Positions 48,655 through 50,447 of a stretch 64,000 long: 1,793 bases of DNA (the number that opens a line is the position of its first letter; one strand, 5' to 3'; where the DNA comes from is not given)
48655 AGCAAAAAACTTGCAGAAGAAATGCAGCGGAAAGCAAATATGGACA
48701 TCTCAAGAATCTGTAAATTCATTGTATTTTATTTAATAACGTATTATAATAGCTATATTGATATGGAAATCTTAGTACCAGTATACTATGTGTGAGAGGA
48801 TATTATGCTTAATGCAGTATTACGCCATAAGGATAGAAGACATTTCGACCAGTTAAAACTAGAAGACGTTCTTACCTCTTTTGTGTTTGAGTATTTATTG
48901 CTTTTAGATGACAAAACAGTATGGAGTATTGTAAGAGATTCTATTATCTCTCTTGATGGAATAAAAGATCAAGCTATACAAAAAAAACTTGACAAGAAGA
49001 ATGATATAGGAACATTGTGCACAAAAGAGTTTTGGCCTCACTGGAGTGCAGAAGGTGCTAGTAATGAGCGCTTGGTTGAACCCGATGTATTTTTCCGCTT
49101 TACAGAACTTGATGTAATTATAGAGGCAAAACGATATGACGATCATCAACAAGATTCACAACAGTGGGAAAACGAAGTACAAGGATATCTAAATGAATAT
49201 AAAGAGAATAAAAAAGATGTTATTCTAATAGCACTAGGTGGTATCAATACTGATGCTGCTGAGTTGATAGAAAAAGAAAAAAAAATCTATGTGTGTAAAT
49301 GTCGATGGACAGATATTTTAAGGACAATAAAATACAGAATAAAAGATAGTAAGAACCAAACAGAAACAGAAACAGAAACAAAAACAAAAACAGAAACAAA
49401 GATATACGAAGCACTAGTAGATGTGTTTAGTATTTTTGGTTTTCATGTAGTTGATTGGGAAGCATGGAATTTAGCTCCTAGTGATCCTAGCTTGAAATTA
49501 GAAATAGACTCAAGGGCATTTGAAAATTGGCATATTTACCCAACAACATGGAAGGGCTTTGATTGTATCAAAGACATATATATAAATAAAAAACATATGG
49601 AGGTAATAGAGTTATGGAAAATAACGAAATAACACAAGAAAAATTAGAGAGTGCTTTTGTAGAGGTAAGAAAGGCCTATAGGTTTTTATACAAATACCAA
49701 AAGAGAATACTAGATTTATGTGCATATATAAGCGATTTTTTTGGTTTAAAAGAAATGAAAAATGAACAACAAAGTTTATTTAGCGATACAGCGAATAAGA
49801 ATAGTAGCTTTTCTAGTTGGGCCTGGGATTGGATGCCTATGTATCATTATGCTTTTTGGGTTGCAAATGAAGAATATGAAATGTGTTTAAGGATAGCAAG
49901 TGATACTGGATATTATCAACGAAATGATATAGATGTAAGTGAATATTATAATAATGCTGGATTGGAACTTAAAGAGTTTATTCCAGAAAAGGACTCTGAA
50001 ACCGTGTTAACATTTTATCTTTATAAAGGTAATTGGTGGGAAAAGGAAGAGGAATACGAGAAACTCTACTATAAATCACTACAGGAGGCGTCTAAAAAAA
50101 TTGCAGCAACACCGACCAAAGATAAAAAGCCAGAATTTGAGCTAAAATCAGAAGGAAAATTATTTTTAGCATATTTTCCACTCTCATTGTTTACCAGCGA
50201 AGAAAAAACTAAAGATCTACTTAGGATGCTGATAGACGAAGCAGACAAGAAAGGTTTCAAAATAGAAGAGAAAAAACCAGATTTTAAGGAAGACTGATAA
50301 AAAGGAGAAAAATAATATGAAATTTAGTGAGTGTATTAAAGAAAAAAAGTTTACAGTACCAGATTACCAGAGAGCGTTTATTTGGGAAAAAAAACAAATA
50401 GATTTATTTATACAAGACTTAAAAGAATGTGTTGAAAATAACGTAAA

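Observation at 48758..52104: Three-gene candidate defence operon: PD-(D/E)xK-like nuclease + unknown protein + DUF262/DUF1524 (GmrSD-like) nuclease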

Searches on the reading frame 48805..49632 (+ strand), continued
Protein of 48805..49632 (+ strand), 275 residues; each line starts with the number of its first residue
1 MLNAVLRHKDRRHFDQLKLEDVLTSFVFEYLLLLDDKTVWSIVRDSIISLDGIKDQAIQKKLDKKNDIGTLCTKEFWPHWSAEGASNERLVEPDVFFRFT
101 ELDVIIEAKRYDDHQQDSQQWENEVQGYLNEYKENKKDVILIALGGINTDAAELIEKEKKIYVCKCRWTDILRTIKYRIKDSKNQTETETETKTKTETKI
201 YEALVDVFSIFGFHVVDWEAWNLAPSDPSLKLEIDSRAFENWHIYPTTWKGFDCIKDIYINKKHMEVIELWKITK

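Call 73: find_related_loci(query=A1, collection=viral_contigs, flank=8000)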
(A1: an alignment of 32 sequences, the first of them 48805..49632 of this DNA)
Query A1 (275 aa) in viral_contigs; peptide patterns used: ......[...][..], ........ (x = any residue, [..] = any of these).
100 stretches matched a pattern; 5 encode a relative of the query (tblastn E <= 1e-3); 5 distinct loci.
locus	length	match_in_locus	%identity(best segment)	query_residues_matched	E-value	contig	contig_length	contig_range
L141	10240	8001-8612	33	1-221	6e-30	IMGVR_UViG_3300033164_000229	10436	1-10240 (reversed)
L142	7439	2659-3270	33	1-221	6e-30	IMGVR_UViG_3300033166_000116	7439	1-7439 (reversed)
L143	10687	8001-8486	33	1-171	2e-28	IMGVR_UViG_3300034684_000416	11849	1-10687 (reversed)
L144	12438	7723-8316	29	1-218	1e-27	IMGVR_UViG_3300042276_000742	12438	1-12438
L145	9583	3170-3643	36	1-171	9e-22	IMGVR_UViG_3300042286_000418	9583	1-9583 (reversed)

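Call 82: search_protein_families(library=pfam, alignment_id=A7, max_evalue=0.00001)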
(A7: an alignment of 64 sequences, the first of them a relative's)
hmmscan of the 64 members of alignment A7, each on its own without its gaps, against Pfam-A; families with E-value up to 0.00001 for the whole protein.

A. member 1, L005:11315-12985:+ (557 aa): 3 families
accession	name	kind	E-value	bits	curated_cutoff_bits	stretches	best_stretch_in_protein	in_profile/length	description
PF04326.19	SLFN_AlbA_2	-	5e-17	63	25.3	1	17-136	1-109/118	Schlafen, AlbA_2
PF13749.12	HATPase_c_4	-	2.8e-09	37.3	26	1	322-403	3-82/89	Putative ATP-dependent DNA helicase recG C-terminal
PF21247.3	Fic-like_C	-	6.8e-09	35.9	27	1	483-539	5-61/64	Filamentation induced by cAMP protein Fic-like, C-terminal domain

B. families by the number of members that match (of 64 scanned): 51 families (the first 25 are shown)
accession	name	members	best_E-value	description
PF18766.7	SWI2_SNF2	4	1.4e-61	SWI2/SNF2 ATPase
PF04851.21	ResIII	4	9.5e-38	Type III restriction enzyme, res subunit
PF13280.12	WYL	4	1.4e-15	WYL domain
PF00270.35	DEAD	4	4.4e-11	DEAD/DEAH box helicase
PF25583.1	WCX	4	4.7e-10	WCX domain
PF22679.2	T1R_D3-like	3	3.9e-56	Type I restriction enzyme subunit R domain 3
PF04313.20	HSDR_N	3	4.4e-41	Type I restriction enzyme R protein N terminus (HSDR_N)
PF03235.19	GmrSD_N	3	3.7e-37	GmrSD restriction endonuclease, N-terminal domain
PF11074.14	DUF2779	3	3e-24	Domain of unknown function(DUF2779)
PF07510.16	GmrSD_C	3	1.3e-16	GmrSD restriction endonucleases, C-terminal domain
PF00480.26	ROK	2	2.9e-63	ROK family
PF00005.33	ABC_tran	2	5.4e-30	ABC transporter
PF07728.20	AAA_5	2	1.1e-26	AAA domain (dynein-related subfamily)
PF13304.12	AAA_21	2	3.7e-13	AAA domain, putative AbiEii toxin, Type IV TA system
PF02685.22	Glucokinase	2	1.2e-06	Glucokinase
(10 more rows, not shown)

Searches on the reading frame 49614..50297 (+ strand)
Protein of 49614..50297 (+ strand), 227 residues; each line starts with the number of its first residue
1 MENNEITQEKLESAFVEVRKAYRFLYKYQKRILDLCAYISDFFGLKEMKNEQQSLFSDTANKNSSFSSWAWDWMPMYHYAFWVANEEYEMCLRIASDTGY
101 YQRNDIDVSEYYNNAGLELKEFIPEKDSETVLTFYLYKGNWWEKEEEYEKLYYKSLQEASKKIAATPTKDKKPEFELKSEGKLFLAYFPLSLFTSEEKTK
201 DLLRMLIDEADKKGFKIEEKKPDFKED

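Call 3: search_protein_families(library=pfam, proteins=[window:49614-50297:+], max_evalue=0.1)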
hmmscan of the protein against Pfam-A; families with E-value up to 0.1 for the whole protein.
window:49614-50297:+ (227 aa): 1 family
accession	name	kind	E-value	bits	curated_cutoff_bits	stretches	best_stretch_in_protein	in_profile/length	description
PF04993.18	TfoX_N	-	0.037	14.6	30.1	1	95-159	30-91/91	TfoX N-terminal domain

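Call 4: search_protein_families(library=padloc, proteins=[window:49614-50297:+], max_evalue=0.1)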
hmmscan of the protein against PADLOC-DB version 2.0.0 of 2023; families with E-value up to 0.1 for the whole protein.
window:49614-50297:+ (227 aa): 8 families
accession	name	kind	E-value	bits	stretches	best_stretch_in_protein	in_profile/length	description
PDLC04463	PDC-M15B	-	6.1e-37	125.8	1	5-218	3-201/207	-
PDLC04468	PDC-M15B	-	5.5e-15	53.6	1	8-87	4-84/214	-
PDLC04465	PDC-M15B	-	1.3e-06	26.3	1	10-87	5-84/217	-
PDLC04464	PDC-M15B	-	1.6e-06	26.2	1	13-89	4-80/209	-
PDLC04462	PDC-M15B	-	5.2e-06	24.3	1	10-171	4-167/214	-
PDLC04461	PDC-M15B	-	1.5e-05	22.9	1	5-84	2-81/197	-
PDLC04460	PDC-M15B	-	0.00044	17.9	1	9-89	5-85/211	-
PDLC04466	PDC-M15B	-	0.078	10.6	0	15-89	12-87/200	-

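Call 5: search_protein_families(library=ncbifam, proteins=[window:49614-50297:+], max_evalue=0.1)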
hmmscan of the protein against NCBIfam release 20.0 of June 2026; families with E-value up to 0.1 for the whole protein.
window:49614-50297:+ (227 aa): 0 families

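Call 18: find_homologous_proteins(query=window:49614-50297:+)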
Query window:49614-50297:+ (227 aa): 3 proteins with E <= 0.001 among 225 candidates.
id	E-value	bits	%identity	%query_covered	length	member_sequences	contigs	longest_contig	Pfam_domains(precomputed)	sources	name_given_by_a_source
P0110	6.7e-146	502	100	100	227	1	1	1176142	PF27385.1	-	-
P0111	6.7e-16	77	35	85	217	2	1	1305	PF27385.1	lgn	-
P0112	1.4e-9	56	27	87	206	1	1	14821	PF27385.1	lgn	-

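Call 30: search_solved_structures(query=A2, max_evalue=10)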
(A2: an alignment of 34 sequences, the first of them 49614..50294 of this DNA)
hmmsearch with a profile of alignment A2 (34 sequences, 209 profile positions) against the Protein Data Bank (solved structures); distinct sequences matched with E-value up to 10: 0.

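Call 46: predict_structure(alignment_id=A3)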
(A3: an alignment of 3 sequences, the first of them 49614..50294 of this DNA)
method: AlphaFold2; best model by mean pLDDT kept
length: 227 residues; sequences in the alignment: 3
mean_pLDDT: 58.6   pTM: 0.61
mean pLDDT of the five models: 58.6, 55.3, 52.7, 50.7, 50.5
residues with pLDDT >= 90: 0; 70-90: 73; 50-70: 66; < 50: 88
segments of 3 or more residues with pLDDT < 50: 1-5, 10-21, 49-78, 98-127, 167-171, 224-227
pLDDT, mean of each block of 10 residues (from residue 1): 49 46 56 72 64 32 27 42 69 59 35 32 48 79 65 65 52 72 84 82 89 82 45
secondary structure, 60 per line:
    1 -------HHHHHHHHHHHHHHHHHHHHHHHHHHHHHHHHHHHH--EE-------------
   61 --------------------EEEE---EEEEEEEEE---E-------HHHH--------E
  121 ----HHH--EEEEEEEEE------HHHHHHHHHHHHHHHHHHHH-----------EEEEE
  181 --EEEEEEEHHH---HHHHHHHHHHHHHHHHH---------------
elements in order: H8-43 E81-84 E88-96 H108-111 E130-138 H145-164 E176-180 E183-189 H196-212

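Call 49: search_protein_families(library=pfam, alignment_id=A2, max_evalue=1)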
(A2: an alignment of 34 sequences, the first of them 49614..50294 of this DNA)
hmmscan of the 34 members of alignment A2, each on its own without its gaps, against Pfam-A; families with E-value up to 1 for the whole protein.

A. member 1, window:49614-50294:+ (227 aa): 1 family
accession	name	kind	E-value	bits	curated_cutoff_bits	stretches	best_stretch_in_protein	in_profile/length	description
PF04993.18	TfoX_N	-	0.037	14.6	30.1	1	95-159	30-91/91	TfoX N-terminal domain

B. families by the number of members that match (of 34 scanned): 14 families
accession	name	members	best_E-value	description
PF10229.14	MMADHC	2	0.0023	Methylmalonic aciduria and homocystinuria type D protein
PF18329.7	SGBP_B_XBD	1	0.01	Surface glycan-binding protein B xyloglucan binding domain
PF12856.12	ANAPC9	1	0.012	Anaphase-promoting complex subunit 9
PF22105.2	DUF6943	1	0.024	Family of unknown function (DUF6943)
PF04993.18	TfoX_N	1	0.037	TfoX N-terminal domain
PF02833.19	DHHA2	1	0.04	DHHA2 domain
PF13547.12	GTA_TIM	1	0.043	GTA TIM-barrel-like domain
PF18032.6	FRP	1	0.046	Photoprotection regulator fluorescence recovery protein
PF16245.10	DUF4902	1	0.049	Domain of unknown function (DUF4902)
PF20663.3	COG4_N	1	0.069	Conserved oligomeric Golgi complex subunit 4, N-terminal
PF09028.16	Mac-1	1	0.074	Mac 1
PF06321.17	P_gingi_FimA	1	0.097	Major fimbrial subunit protein (FimA)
PF19298.5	KshA_C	1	0.11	3-Ketosteroid 9alpha-hydroxylase C-terminal domain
PF14077.11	WD40_alt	1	0.22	Alternative WD40 repeat motif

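Call 52: fold_search(model_id=the predicted structure, library=pdb)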
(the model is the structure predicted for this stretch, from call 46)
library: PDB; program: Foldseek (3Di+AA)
matches with E <= 10: 205; with E <= 0.001: 0
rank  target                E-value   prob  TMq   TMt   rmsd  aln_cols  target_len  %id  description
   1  5n2q_A                2.8e-01  0.20  0.24  0.28  11.5       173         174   11  MobM Relaxase Domain (MOBV; Mob_Pre) bound to 26nt pMV158 oriT DNA (released 2017-04-12)
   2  9ex9_A                5.7e-01  0.04  0.14  0.03  21.1       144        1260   17  Cryo EM map and model of the vaccinia minimal RNA polymerase (released 2025-04-16)
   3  9exn_A                7.2e-01  0.04  0.14  0.03  21.1       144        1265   17  The vaccinia minimal RNA polymerase cryo EM structure at 1.9A resolution (released 2025-11-26)
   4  8ure_A                8.6e-01  0.12  0.16  0.10   7.0        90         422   12  CryoEM Structure of Allosterically Switchable De Novo Protein sr312, in Open State with Effector Peptide (released 2024-08-14)
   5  7aof_A                1.0e+00  0.03  0.14  0.03  20.9       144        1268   17  Atomic structure of the poxvirus transcription late pre-initiation complex (released 2021-10-06)
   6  8p0j_A                1.0e+00  0.03  0.15  0.03  20.2       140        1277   18  Cryo EM map and model of the vaccinia RNA polymerase intermediate pre-initiation open promoter complex (released 2024-05-22)
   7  2nwu_B                1.5e+00  0.06  0.09  0.14   9.3        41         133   22  Crystal structure of protein SSO1042 from Sulfolobus solfataricus, Pfam DUF54 (released 2006-12-12)
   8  6m81_A                1.7e+00  0.04  0.14  0.14  15.7       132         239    9  Crystal structure of TylM1 Y14F bound to SAH and dTDP-phenol (released 2019-03-13)
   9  7qwt_B                1.8e+00  0.03  0.14  0.10  13.9       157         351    5  Rieske non-heme iron monooxygenase for guaiacol O-demethylation (released 2022-06-01)
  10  1ry9_A                2.0e+00  0.08  0.20  0.29  10.6       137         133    9  Spa15, a Type III Secretion Chaperone from Shigella flexneri (released 2004-04-27)
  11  5akm_F                2.0e+00  0.06  0.11  0.13  10.6        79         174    8  THE CRYSTAL STRUCTURE OF I-DMOI G20S IN COMPLEX WITH ITS TARGET DNA IN THE PRESENCE OF 2MM MG (released 2015-06-17)
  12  4oqd_C                2.0e+00  0.04  0.14  0.13  16.4       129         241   10  Crystal structure of the tylM1 N,N-dimethyltransferase in complex with SAH and TDP-Qui3NMe2 (released 2014-02-26)
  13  2fm8_A                2.1e+00  0.10  0.22  0.34   9.6       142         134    8  Crystal Structure of the Salmonella Secretion Chaperone InvB in Complex with SipA (released 2006-03-21)
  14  2w4y_A                2.1e+00  0.06  0.17  0.28   8.4       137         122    6  Caulobacter bacteriophage 5 - virus-like particle (released 2009-07-14)
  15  4lvi_A                2.2e+00  0.06  0.22  0.24  11.7       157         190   11  MobM Relaxase Domain (MOBV; Mob_Pre) bound to plasmid pMV158 oriT DNA (22nt). Mn-bound crystal structure at pH 4.6 (released 2014-09-24)
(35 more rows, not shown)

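Call 68: search_protein_families(library=phrogs, proteins=[window:49614-50297:+], max_evalue=0.01)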
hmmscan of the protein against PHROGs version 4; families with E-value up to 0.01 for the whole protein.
window:49614-50297:+ (227 aa): 0 families

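Call 69: search_protein_representatives(alignment_id=A3)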
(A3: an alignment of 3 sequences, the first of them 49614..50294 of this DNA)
Query: 3 sequences, 214 profile positions. Proteins with E-value up to 0.001 (for the whole library): 609; up to 1e-10: 344; up to 1e-30: 125. The best 150 are listed.
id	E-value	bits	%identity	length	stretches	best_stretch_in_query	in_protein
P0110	2.2e-86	305.3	-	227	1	1-214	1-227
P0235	9.4e-69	247.7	-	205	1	5-206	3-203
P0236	1.7e-55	204.4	-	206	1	5-199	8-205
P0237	3.8e-55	203.2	-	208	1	4-203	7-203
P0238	7.5e-52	192.5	-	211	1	4-203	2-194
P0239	1.1e-51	191.9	-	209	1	5-200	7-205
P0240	1.6e-51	191.4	-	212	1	5-205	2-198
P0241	2.0e-51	191.1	-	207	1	5-205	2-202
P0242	2.0e-51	191.1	-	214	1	1-198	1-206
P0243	3.1e-51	190.4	-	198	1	3-196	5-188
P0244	1.4e-50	188.3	-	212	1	5-198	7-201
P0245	3.7e-50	186.9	-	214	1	1-199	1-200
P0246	6.3e-50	186.2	-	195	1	3-198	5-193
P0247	1.7e-49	184.8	-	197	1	1-202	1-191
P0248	4.3e-49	183.4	-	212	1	1-205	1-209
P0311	1.0e-36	143.0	-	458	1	3-197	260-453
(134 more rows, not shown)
